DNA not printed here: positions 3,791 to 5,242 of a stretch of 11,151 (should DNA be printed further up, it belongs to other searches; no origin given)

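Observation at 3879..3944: Terminator hairpin and a perfect extended -10 element packed into the gap after the putative capsid gene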

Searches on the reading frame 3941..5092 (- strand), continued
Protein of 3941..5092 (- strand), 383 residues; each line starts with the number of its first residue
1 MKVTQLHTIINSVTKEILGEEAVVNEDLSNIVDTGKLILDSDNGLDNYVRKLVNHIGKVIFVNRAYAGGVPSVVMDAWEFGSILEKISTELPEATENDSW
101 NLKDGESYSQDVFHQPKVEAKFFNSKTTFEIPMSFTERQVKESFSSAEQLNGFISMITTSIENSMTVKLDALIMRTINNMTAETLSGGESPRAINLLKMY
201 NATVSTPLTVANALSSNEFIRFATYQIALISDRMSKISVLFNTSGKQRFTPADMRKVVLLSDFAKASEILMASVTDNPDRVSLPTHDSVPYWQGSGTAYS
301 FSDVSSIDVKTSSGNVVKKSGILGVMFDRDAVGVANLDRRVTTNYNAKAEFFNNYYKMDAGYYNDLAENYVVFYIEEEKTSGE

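Call 59: find_homologous_proteins(query=window:3941-5092:-, max_evalue=1e-100)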
Query window:3941-5092:- (383 aa): 7990 proteins with E <= 1e-100 among 8000 candidates; the best 120 are listed.
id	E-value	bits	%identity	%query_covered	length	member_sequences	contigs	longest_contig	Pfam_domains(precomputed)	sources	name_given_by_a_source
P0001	9.6e-241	816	98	99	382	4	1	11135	PF25622.2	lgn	-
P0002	1.2e-209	714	83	99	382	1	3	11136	PF25622.2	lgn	-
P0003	3.0e-204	696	80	100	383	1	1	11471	PF25622.2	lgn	-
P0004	8.5e-204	695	82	98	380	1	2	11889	PF25622.2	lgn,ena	-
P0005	2.3e-203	693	82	98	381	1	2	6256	PF25622.2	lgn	-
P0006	2.4e-203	693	81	98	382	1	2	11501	PF25622.2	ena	-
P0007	4.8e-203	692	82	98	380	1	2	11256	PF25622.2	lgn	-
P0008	7.2e-203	691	81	98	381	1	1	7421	PF25622.2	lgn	-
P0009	8.3e-203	691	81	98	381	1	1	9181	PF25622.2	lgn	-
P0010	9.4e-203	691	81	98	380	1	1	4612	PF25622.2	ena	-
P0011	1.5e-202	690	81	98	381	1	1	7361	PF25622.2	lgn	-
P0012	1.8e-202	690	82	98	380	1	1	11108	PF25622.2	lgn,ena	-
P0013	2.6e-202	690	81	98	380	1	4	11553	PF25622.2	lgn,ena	-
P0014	2.7e-202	690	81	98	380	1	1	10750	PF25622.2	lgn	-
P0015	5.2e-202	689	81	98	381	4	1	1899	PF25622.2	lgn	-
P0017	8.4e-202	688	82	98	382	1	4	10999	PF25622.2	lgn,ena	-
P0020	1.3e-201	687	79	100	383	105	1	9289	PF25622.2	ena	-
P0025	4.6e-200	682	79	99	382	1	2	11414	PF25622.2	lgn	-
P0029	8.5e-199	678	79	100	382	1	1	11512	PF25622.2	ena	-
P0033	1.4e-195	668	78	98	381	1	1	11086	PF25622.2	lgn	-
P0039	4.1e-193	659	77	98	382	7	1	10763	PF25622.2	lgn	-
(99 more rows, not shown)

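Call 60: find_encoding_contigs(protein=P0001, flank=8000, max_places=3)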
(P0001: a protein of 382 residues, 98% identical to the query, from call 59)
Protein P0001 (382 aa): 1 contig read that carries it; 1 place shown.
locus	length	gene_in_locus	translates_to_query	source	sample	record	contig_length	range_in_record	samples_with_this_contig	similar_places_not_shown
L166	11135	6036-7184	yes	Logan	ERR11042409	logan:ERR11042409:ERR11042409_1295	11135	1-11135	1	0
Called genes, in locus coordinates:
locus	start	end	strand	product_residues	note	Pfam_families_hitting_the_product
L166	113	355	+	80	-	-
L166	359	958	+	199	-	-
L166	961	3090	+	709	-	PF03175:DNA_pol_B_2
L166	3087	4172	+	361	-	PF05894:Podovirus_Gp16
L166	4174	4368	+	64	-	-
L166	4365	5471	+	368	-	PF05352:Phage_connector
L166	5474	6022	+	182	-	-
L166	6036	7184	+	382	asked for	PF25622:Phi29_MCP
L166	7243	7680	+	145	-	-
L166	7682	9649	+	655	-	-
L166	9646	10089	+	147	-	PF05257:CHAP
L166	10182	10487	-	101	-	-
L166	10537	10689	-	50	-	-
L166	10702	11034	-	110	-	-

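Call 61: find_encoding_contigs(protein=P0002, flank=2000, max_places=3)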
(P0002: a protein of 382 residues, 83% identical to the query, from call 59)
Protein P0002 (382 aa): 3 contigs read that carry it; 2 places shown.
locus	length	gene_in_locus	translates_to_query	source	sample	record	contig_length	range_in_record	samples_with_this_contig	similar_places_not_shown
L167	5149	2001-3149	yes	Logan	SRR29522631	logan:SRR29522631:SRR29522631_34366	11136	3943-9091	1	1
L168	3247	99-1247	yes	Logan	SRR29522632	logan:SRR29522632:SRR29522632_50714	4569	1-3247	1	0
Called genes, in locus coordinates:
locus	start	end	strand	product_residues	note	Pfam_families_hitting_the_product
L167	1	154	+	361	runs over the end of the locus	PF05894:Podovirus_Gp16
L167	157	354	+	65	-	-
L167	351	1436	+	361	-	PF05352:Phage_connector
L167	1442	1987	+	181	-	-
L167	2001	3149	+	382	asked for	PF25622:Phi29_MCP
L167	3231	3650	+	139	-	-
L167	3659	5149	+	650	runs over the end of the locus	-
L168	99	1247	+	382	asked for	PF25622:Phi29_MCP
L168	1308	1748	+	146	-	-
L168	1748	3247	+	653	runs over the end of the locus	-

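Call 62: find_encoding_contigs(protein=P0003, flank=2000, max_places=3)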
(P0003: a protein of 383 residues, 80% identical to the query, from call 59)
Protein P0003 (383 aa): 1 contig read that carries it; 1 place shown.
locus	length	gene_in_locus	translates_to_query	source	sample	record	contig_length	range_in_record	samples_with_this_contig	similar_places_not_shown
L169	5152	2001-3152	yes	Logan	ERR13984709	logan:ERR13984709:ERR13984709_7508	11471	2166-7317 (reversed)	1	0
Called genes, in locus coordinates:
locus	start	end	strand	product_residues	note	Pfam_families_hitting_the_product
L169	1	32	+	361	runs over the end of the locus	PF05894:Podovirus_Gp16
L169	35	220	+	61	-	-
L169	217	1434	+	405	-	PF05352:Phage_connector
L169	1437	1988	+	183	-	-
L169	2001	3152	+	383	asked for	PF25622:Phi29_MCP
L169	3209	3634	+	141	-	-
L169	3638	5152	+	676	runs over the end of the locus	-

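Call 63: find_encoding_contigs(protein=P0004, flank=2000, max_places=3)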
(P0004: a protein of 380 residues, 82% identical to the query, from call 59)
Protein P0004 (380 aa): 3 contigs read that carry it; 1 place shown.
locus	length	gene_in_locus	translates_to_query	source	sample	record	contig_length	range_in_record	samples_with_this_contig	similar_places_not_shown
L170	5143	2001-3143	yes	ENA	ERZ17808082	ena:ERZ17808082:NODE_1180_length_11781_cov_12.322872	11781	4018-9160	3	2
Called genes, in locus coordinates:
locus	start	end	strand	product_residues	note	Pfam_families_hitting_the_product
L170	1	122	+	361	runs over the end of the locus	PF05894:Podovirus_Gp16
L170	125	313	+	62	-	-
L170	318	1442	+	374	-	PF05352:Phage_connector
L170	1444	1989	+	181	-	-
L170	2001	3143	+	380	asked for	PF25622:Phi29_MCP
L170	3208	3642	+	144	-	-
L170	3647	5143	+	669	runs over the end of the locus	-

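Call 64: find_encoding_contigs(protein=P0007, flank=2000, max_places=2)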
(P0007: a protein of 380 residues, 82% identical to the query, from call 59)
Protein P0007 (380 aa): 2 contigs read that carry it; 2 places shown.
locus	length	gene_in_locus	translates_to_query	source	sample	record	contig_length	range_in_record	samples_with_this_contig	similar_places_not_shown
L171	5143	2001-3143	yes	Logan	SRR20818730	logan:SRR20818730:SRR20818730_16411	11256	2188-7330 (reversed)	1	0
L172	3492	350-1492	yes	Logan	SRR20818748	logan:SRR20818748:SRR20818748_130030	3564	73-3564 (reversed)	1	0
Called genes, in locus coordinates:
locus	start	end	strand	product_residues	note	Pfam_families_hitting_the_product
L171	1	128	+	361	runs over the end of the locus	PF05894:Podovirus_Gp16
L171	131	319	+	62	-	-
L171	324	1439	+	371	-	PF05352:Phage_connector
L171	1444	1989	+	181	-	-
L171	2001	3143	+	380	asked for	PF25622:Phi29_MCP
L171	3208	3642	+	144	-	-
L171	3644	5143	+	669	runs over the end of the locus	-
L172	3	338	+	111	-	?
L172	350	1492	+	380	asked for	PF25622:Phi29_MCP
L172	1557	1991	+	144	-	-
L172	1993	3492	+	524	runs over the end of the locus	?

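Call 65: find_encoding_contigs(protein=P0013, flank=2000, max_places=3)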
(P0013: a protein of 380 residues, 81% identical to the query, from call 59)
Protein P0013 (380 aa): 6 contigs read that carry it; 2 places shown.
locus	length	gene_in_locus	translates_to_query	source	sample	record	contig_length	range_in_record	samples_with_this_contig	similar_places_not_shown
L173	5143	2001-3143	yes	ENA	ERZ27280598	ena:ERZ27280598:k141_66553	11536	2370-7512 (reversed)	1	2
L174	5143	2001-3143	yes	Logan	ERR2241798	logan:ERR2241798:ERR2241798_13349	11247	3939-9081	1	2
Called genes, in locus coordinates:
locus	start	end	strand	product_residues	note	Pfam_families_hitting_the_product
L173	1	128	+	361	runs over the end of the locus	PF05894:Podovirus_Gp16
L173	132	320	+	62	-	-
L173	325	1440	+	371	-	PF05352:Phage_connector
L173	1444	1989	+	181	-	-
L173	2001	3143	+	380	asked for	PF25622:Phi29_MCP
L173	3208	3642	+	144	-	-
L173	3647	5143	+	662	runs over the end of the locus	-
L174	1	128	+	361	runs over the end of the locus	PF05894:Podovirus_Gp16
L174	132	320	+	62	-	-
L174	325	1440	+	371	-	PF05352:Phage_connector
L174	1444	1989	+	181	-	-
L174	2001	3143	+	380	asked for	PF25622:Phi29_MCP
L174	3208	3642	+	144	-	-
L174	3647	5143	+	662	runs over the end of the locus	-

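Call 66: find_encoding_contigs(protein=P0017, flank=2000, max_places=3)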
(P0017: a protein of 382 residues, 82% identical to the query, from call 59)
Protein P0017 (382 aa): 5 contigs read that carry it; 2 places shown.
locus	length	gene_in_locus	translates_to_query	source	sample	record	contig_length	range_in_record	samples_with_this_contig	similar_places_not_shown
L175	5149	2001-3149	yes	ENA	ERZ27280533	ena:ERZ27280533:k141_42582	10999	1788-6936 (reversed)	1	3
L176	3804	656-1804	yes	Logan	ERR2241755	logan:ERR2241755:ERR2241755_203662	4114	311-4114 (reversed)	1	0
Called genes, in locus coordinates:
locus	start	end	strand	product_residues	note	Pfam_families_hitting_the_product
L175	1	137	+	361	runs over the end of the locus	PF05894:Podovirus_Gp16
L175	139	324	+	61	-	-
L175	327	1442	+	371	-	PF05352:Phage_connector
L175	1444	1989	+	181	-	-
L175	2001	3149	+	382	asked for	PF25622:Phi29_MCP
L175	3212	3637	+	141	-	-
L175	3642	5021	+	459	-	-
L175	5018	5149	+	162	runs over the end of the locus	PF00959:Phage_lysozyme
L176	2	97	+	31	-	?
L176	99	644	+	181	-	-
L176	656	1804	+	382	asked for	PF25622:Phi29_MCP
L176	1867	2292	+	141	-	-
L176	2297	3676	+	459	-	-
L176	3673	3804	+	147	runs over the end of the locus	?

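Call 67: find_encoding_contigs(protein=P0020, flank=2000, max_places=2)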
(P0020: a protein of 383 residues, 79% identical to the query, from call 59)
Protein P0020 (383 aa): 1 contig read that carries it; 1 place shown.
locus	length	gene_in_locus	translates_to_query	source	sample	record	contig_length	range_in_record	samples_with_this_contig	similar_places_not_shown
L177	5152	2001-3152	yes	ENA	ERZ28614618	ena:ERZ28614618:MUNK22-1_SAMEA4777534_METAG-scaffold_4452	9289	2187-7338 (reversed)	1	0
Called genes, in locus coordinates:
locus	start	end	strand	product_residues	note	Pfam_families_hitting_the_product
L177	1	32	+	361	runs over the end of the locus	PF05894:Podovirus_Gp16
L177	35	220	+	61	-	-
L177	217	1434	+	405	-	PF05352:Phage_connector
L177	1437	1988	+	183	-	-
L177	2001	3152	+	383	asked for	PF25622:Phi29_MCP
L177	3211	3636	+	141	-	-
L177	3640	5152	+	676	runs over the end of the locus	-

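Call 68: find_encoding_contigs(protein=P0025, flank=2000, max_places=2)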
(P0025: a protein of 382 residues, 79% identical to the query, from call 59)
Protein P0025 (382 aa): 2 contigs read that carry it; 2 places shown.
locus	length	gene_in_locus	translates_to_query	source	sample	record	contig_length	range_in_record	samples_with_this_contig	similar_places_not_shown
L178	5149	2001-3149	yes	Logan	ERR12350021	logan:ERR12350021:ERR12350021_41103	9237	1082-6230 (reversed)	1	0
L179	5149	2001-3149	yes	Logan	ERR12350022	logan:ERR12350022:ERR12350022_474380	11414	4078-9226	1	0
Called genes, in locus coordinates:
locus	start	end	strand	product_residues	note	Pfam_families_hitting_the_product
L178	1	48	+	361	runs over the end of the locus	PF05894:Podovirus_Gp16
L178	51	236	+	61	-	-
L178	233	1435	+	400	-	PF05352:Phage_connector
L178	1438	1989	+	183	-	-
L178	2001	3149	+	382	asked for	PF25622:Phi29_MCP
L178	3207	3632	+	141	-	-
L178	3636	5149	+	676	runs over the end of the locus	-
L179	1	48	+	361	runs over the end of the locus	PF05894:Podovirus_Gp16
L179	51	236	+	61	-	-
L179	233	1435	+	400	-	PF05352:Phage_connector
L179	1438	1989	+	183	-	-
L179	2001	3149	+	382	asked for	PF25622:Phi29_MCP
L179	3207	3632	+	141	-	-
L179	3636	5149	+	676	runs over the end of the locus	-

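Call 69: find_encoding_contigs(protein=P0029, flank=2000, max_places=2)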
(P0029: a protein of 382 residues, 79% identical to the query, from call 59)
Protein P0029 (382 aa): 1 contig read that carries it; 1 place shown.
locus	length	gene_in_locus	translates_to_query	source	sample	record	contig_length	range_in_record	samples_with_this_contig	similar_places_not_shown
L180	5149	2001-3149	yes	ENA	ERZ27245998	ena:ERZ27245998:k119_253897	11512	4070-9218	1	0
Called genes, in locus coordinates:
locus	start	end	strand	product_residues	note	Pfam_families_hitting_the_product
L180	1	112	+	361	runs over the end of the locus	PF05894:Podovirus_Gp16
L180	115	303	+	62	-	-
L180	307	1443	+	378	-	PF05352:Phage_connector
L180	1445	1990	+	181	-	-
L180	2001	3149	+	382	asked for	PF25622:Phi29_MCP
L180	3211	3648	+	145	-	-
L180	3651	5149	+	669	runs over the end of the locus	-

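Call 70: find_encoding_contigs(protein=P0033, flank=2000, max_places=2)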
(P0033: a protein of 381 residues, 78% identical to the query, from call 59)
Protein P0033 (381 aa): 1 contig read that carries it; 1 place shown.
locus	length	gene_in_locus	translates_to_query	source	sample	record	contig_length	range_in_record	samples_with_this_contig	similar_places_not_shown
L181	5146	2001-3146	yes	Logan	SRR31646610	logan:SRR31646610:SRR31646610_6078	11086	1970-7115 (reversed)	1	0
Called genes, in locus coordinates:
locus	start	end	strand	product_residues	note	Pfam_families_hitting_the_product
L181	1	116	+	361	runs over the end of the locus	PF05894:Podovirus_Gp16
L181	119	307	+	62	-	-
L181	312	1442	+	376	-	PF05352:Phage_connector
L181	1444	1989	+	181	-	-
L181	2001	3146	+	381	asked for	PF25622:Phi29_MCP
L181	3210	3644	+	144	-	-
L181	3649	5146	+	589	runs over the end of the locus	-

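Call 71: find_encoding_contigs(protein=P0039, flank=2000, max_places=2)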
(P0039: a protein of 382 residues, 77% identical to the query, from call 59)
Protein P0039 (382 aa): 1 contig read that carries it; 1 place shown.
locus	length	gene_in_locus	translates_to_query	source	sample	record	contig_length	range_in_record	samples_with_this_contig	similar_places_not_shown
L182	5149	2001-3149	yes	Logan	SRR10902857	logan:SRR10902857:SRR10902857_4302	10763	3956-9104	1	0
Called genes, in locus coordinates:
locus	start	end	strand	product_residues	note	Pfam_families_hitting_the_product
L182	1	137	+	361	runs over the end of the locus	PF05894:Podovirus_Gp16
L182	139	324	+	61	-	-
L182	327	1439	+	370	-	PF05352:Phage_connector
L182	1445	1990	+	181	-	-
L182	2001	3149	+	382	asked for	PF25622:Phi29_MCP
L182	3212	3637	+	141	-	-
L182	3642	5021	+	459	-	-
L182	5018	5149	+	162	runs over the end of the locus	PF00959:Phage_lysozyme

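Call 81: get_annotated_region(hit=H12, flank=1500)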
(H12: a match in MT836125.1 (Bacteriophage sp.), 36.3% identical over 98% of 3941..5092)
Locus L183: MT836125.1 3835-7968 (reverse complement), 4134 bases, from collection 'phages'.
description: UNVERIFIED: Bacteriophage sp. clone scaffold_1472 genomic sequence.
organism: Bacteriophage sp. (NCBI taxid 38018)
taxonomy: Viruses
host: -; source: human fecal samples; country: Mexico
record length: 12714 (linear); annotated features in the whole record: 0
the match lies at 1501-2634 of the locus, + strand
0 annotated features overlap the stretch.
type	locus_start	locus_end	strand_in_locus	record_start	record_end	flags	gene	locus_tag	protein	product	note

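Call 82: get_annotated_region(hit=H13, flank=1500)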
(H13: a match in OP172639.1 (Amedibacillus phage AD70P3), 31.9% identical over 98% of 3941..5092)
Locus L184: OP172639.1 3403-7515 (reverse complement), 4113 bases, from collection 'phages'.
description: Amedibacillus phage AD70P3, complete genome.
organism: Amedibacillus phage AD70P3 (NCBI taxid 2968531)
taxonomy: Viruses; Duplodnaviria; Heunggongvirae; Uroviricota; Caudoviricetes; Guelinviridae
host: Amedibacillus_QUJU_s CSC70; source: municipal sewage; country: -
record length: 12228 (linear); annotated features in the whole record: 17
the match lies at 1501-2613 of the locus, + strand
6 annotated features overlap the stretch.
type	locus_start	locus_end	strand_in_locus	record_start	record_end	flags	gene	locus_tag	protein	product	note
CDS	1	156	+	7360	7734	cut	-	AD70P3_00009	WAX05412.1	hypothetical protein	-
CDS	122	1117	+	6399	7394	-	-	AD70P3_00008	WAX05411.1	DNA packaging protein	-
CDS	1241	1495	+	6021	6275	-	-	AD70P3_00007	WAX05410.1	hypothetical protein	-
CDS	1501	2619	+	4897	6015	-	-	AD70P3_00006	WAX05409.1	hypothetical protein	-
CDS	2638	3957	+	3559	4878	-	-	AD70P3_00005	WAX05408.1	hypothetical protein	-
CDS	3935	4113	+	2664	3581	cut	-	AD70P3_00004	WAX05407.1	portal protein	-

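Call 83: get_annotated_region(hit=H15, flank=1500)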
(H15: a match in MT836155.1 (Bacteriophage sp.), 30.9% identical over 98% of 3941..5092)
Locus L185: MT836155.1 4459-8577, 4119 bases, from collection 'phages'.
description: UNVERIFIED: Bacteriophage sp. clone scaffold_1551 genomic sequence.
organism: Bacteriophage sp. (NCBI taxid 38018)
taxonomy: Viruses
host: -; source: human fecal samples; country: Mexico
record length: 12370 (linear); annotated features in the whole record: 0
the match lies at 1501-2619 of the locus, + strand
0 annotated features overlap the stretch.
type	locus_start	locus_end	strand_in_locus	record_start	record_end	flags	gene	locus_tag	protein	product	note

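Call 84: get_annotated_region(hit=H16, flank=1500)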
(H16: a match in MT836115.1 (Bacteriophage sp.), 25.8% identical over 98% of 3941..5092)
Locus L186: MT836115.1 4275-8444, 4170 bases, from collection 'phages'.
description: UNVERIFIED: Bacteriophage sp. clone scaffold_1437 genomic sequence.
organism: Bacteriophage sp. (NCBI taxid 38018)
taxonomy: Viruses
host: -; source: human fecal samples; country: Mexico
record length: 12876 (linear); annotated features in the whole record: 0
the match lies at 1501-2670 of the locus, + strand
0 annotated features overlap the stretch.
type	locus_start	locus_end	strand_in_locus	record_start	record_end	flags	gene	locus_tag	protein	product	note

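Call 88: find_related_loci(query=window:3941-5092:-, collection=genome_contigs, flank=1500)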
Query window:3941-5092:- (383 aa) in genome_contigs; peptide patterns used: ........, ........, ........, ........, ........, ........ (x = any residue, [..] = any of these).
119 stretches matched a pattern; 32 encode a relative of the query (tblastn E <= 1e-3); 32 distinct loci.
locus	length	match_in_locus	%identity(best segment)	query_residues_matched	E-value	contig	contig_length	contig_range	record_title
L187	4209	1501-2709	71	1-379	0e+0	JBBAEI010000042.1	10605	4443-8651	MAG: Weeksellaceae bacterium isolate SO_2017_LW2_150 scaffold_13573_c1_LW138R_2017, whole genome shotgun sequence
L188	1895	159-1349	67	1-378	0e+0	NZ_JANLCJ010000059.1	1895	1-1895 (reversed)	Herbiconiux daphne strain CPCC 203386 Scaffold59, whole genome shotgun sequence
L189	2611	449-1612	65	1-375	0e+0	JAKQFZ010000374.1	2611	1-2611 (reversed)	MAG: Candidatus Omnitrophota bacterium isolate USDE_maxbin.238_sub k141_1399646, whole genome shotgun sequence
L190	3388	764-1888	63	1-375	4e-173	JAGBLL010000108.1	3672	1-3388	MAG: Bacilli bacterium isolate RGIG9223 Water_deer_Rumen-2__c434618, whole genome shotgun sequence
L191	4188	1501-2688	61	1-376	2e-160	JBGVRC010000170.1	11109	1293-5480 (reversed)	MAG: Candidatus Scatosoma sp. isolate fecal_MAG_15 fecal_MAG_15_contig_0170, whole genome shotgun sequence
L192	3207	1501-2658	60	1-375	9e-164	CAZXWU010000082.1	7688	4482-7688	MAG TPA_asm: uncultured Tissierella sp. isolate SRP294416_co2_71 genome assembly, contig: NODE_15889_length_7688_cov_6.3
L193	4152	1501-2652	60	1-375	2e-159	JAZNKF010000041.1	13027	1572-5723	MAG: Acutalibacteraceae bacterium isolate T1900044677_TS20190143.MAGScoT_cleanbin_000009 SGB_1644_k141_2356190, whole ge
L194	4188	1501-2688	59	1-375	2e-158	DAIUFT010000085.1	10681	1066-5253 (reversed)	MAG TPA_asm: Prevotella sp. isolate CTOTU45218 NODE_1506_length_10681_cov_253.353856, whole genome shotgun sequence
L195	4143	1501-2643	60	1-378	2e-156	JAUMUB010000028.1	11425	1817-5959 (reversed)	MAG: Bifidobacteriaceae bacterium isolate S11A_St_1 NODE_166_length_11425_cov_84.224042, whole genome shotgun sequence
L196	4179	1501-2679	59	1-375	3e-156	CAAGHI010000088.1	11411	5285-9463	TPA_asm: Candidatus Gastranaerophilales bacterium, isolate HGM07946, WGS project CAAGHI010000000 data, contig: SRS476271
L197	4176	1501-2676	60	1-377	6e-158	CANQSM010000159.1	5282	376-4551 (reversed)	MAG: uncultured Phocaeicola sp. isolate Lapin-021__bin16 genome assembly, contig: Lapin-021__NODE_19011_length_5282_cov_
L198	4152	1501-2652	60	1-375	4e-155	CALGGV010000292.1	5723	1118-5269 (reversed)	MAG TPA_asm: uncultured Selenomonadales bacterium isolate ERR1278104_bin.38_CONCOCT_v1.1_MAG genome assembly, contig: ER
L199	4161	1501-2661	58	1-375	9e-154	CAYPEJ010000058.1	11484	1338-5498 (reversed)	MAG TPA_asm: uncultured Anaeromicropila sp. isolate SRP313737_co1_106 genome assembly, contig: NODE_8577_length_11484_co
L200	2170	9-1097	62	16-378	2e-163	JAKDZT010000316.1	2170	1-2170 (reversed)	MAG: Tetragenococcus sp. isolate 117_S24 117_S24_NODE_5496_length_2170_cov_12.581560, whole genome shotgun sequence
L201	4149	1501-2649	59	1-375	3e-152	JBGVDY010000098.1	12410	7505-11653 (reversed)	MAG: Acutalibacteraceae bacterium isolate fecal_MAG_426 fecal_MAG_426_contig_0098, whole genome shotgun sequence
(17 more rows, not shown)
